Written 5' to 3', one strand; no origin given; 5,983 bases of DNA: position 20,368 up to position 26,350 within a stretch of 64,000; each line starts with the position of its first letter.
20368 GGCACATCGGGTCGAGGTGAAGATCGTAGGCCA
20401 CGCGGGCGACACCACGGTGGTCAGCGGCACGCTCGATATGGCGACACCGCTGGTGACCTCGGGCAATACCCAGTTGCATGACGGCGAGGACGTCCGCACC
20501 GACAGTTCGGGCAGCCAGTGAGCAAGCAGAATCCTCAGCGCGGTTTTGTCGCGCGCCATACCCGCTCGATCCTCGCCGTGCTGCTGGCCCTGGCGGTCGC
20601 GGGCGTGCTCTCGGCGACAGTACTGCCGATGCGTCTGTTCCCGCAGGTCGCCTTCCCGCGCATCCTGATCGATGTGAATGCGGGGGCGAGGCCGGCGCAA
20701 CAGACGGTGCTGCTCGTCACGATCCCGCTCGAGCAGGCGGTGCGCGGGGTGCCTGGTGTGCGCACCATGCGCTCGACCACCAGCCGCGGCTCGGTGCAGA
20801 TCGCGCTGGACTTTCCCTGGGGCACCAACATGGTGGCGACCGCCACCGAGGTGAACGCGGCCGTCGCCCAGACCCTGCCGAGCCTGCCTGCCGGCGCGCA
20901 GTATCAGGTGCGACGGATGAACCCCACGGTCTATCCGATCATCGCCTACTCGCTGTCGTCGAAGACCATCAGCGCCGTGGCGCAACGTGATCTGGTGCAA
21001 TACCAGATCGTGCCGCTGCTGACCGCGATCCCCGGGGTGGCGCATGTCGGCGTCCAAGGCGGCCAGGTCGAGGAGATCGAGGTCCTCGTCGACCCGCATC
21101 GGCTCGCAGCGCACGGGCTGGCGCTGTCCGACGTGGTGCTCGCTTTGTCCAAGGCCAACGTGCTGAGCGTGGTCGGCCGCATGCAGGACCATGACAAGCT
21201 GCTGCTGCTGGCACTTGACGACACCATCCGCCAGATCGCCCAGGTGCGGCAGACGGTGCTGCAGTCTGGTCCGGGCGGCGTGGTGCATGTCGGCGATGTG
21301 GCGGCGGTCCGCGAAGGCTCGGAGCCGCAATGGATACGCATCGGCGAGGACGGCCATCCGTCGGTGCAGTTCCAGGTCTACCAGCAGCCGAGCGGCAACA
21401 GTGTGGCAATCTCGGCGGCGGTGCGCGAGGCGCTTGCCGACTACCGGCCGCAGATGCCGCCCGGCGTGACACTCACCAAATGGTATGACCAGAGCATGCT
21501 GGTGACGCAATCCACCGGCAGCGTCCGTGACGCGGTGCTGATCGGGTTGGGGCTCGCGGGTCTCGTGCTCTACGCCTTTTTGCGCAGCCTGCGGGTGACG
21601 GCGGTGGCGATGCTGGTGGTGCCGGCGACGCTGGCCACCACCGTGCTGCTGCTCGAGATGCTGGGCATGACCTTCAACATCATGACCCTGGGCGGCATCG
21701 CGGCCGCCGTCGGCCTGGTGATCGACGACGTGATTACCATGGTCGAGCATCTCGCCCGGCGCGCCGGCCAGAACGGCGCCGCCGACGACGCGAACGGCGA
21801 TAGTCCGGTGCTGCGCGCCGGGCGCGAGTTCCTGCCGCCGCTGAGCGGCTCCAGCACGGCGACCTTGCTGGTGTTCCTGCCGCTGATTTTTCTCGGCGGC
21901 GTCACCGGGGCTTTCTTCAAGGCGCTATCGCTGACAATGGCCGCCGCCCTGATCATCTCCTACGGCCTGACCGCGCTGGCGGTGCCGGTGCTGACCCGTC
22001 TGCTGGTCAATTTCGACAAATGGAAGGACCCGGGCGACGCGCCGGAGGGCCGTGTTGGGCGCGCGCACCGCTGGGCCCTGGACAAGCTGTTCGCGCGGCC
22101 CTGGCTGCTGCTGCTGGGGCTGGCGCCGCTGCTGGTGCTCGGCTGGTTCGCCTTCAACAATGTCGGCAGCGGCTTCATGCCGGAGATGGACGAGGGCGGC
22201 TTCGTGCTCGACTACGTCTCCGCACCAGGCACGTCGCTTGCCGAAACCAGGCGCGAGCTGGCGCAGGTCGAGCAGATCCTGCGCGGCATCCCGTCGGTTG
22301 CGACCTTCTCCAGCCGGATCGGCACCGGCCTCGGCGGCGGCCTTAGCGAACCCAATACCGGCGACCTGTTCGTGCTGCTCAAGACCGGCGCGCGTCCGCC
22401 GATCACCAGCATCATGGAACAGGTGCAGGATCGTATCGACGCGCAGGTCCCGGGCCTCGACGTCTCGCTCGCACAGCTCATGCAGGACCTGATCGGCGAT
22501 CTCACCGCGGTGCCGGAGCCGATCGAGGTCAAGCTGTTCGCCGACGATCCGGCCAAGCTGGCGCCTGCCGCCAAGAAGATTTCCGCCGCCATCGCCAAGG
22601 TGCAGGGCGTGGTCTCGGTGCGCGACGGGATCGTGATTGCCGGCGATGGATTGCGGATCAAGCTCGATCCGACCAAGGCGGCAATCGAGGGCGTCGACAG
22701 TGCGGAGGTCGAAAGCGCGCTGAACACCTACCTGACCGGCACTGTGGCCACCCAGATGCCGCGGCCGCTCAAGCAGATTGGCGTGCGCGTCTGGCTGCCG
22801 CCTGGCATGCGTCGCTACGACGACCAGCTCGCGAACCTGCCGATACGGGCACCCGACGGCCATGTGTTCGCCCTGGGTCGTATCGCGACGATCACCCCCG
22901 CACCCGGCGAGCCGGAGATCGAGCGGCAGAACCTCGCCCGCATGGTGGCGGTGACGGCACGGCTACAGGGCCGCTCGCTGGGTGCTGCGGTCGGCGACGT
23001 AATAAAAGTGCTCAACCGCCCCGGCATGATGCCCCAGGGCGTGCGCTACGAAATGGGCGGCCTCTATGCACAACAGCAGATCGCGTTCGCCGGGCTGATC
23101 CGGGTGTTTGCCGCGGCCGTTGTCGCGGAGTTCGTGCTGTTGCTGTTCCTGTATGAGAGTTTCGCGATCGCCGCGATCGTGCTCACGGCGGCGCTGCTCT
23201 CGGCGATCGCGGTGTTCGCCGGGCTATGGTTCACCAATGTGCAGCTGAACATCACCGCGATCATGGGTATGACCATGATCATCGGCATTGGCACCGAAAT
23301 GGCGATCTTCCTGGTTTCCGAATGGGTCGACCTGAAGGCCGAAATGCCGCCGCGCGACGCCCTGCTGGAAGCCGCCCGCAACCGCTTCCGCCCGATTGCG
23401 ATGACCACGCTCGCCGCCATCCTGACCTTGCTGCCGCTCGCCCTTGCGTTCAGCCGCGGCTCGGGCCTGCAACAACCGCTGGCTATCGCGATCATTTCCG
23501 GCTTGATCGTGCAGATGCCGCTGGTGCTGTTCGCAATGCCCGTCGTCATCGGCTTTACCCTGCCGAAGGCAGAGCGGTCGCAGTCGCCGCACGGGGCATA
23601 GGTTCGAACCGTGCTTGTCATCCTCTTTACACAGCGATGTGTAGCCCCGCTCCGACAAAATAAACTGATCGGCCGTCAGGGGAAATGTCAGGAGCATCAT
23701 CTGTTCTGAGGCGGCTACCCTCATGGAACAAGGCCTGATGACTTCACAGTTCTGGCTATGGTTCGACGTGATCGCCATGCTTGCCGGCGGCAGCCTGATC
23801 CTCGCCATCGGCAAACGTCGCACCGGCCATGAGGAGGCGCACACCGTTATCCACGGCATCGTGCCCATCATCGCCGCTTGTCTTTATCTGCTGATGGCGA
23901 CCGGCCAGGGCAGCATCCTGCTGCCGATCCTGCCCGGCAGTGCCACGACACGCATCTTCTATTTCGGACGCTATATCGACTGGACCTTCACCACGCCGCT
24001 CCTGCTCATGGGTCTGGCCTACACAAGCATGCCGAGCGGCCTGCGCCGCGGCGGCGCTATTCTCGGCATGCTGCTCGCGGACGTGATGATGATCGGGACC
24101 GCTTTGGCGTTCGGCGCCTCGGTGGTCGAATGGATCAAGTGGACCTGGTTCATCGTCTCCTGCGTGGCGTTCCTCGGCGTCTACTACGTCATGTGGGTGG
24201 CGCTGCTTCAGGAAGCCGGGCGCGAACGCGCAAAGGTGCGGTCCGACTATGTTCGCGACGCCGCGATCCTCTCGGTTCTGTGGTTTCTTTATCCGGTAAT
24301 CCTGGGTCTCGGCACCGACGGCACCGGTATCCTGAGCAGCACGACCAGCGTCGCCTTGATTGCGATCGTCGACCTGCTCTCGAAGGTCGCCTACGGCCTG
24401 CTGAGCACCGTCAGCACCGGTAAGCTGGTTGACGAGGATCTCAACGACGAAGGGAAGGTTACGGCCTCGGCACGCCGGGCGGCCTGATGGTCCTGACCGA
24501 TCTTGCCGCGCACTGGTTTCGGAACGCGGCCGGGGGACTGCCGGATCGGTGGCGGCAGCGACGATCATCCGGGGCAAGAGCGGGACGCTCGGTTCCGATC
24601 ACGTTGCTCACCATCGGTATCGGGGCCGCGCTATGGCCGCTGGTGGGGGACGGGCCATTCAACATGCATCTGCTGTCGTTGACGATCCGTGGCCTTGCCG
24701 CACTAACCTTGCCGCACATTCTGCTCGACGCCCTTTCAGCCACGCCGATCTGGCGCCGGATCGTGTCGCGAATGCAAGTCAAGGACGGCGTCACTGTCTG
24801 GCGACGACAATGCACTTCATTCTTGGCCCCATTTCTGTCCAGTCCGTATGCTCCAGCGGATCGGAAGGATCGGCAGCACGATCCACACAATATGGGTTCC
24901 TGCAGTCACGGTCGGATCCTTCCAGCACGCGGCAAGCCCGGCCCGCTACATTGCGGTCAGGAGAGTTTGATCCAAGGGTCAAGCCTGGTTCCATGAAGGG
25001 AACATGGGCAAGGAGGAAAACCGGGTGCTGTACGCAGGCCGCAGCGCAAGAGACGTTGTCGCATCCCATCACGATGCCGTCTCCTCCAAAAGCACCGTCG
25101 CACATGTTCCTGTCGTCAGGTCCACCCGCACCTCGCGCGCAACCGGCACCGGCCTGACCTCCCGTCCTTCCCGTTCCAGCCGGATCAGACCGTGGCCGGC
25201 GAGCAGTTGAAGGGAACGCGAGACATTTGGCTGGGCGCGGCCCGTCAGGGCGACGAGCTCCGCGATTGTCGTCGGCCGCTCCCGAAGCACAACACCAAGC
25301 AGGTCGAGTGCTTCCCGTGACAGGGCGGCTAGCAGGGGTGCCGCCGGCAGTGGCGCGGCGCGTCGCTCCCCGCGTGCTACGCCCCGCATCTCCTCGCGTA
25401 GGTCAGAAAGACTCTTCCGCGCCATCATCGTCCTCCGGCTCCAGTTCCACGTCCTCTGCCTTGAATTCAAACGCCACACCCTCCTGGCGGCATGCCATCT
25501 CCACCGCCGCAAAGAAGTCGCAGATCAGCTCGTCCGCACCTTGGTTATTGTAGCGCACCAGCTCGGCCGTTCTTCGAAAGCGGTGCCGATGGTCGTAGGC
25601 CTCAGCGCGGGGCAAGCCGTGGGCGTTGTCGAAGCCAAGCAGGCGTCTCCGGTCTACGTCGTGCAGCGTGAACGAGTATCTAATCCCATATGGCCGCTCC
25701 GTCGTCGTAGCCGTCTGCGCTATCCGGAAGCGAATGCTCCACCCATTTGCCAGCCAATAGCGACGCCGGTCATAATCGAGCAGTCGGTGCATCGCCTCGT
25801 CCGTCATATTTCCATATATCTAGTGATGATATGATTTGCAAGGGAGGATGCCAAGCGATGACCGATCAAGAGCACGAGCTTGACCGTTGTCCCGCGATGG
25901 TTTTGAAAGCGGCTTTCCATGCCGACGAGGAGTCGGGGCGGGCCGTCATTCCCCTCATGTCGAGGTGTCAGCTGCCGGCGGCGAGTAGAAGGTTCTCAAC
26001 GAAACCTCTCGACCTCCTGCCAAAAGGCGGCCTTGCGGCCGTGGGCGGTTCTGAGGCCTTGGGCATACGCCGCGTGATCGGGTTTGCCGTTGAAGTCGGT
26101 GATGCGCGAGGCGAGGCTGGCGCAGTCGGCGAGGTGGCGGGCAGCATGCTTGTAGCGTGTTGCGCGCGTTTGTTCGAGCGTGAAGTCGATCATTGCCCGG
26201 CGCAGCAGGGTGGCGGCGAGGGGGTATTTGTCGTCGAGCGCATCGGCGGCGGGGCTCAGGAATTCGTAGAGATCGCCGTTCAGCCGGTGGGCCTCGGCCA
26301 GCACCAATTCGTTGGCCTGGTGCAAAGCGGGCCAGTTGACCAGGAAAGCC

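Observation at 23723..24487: Orphan D-T-G-motif microbial rhodopsin directly downstream of an RND efflux operon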

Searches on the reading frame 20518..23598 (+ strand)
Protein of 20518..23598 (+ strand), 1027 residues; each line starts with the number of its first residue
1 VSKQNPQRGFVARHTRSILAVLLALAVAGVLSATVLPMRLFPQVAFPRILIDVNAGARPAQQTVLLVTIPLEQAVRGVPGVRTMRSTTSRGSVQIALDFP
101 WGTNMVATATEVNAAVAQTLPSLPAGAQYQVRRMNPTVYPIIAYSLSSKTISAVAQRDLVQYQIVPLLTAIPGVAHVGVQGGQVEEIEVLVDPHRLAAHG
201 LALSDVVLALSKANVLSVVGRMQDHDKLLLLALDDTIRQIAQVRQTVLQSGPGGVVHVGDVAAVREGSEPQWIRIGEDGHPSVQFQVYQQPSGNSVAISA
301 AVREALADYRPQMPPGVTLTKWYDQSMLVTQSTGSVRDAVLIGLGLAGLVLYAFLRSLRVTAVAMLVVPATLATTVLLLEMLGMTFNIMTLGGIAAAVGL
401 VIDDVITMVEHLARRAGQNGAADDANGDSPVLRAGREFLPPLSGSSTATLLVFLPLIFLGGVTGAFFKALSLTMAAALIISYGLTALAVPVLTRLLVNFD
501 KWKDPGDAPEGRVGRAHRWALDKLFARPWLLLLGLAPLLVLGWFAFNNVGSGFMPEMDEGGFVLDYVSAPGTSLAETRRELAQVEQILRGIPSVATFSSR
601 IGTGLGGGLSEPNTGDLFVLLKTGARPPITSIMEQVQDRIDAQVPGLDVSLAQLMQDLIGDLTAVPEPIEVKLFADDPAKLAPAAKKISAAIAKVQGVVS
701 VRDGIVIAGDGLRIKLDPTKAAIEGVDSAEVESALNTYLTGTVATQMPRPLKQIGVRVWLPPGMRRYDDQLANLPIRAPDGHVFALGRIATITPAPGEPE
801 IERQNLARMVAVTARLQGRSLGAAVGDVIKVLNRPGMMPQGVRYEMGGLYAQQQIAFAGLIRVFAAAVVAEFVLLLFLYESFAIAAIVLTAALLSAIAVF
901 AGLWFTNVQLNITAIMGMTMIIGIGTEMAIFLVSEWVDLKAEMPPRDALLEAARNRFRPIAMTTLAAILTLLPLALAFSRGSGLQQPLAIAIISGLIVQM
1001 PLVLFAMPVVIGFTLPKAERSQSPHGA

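Call 13: search_protein_families(library=pfam, proteins=[window:20518-23598:+], max_evalue=0.001)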
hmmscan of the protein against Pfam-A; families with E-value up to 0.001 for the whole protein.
window:20518-23598:+ (1027 aa): 1 family
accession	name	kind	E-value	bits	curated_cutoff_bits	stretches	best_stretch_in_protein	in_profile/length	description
PF00873.25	ACR_tran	-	1.9e-191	638.8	28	1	11-1010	6-1016/1021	AcrB/AcrD/AcrF family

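Call 50: search_protein_families(library=ncbifam, proteins=[window:20518-23598:+], max_evalue=0.00001)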
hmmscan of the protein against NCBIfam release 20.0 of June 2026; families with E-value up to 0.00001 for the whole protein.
window:20518-23598:+ (1027 aa): 11 families
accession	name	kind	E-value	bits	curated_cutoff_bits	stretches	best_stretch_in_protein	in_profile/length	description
NF033617.1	RND_permease_2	subfamily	4.6e-146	488.3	1250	1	18-1010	9-1003/1009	multidrug efflux RND transporter permease subunit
TIGR00914.1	2A0601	subfamily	3.9e-122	409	701.45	1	18-1023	16-1044/1051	CusA/CzcA family heavy metal efflux RND transporter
NF000282.2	RND_permease_1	subfamily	9.3e-121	404.5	1250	1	16-1010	7-1023/1029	multidrug efflux RND transporter permease subunit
TIGR00915.1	2A0602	subfamily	1.1e-100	338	940.35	1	16-1010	8-1024/1050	efflux RND transporter permease subunit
NF007905.0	PRK10614.1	equivalog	2.9e-100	336.4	1774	1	15-1013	12-1007/1025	multidrug efflux RND transporter permease subunit MdtC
NF007798.0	PRK10503.1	equivalog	3e-93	313.2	1584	1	4-1010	10-1018/1040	MdtB/MuxB family multidrug efflux RND transporter permease subunit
NF007131.0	PRK09577.1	equivalog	9.4e-71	238.8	1768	1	18-1010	10-1018/1045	multidrug efflux RND transporter permease subunit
NF007842.1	PRK10555.1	equivalog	1.4e-65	221.8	1854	1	18-1010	14-1022/1036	multidrug efflux RND transporter permease AcrD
NF007133.0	PRK09579.1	equivalog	3.6e-65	220.1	1763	1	16-1013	10-1001/1017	multidrug efflux RND transporter permease subunit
NF000037.1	RND_perm_OqxB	exception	5.1e-62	210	2200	1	16-1011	10-1031/1050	multidrug efflux RND transporter permease subunit OqxB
NF011706.2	PRK15127.1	equivalog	7.3e-60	202.9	2150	1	17-1011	9-1026/1049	multidrug efflux RND transporter permease subunit AcrB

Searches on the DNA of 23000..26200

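Call 63: search_rna_families(source=window, start=23000, end=26200, threshold=evalue, max_evalue=0.1)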
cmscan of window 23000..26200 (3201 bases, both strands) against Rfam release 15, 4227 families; matches with E-value up to 0.1: 0.
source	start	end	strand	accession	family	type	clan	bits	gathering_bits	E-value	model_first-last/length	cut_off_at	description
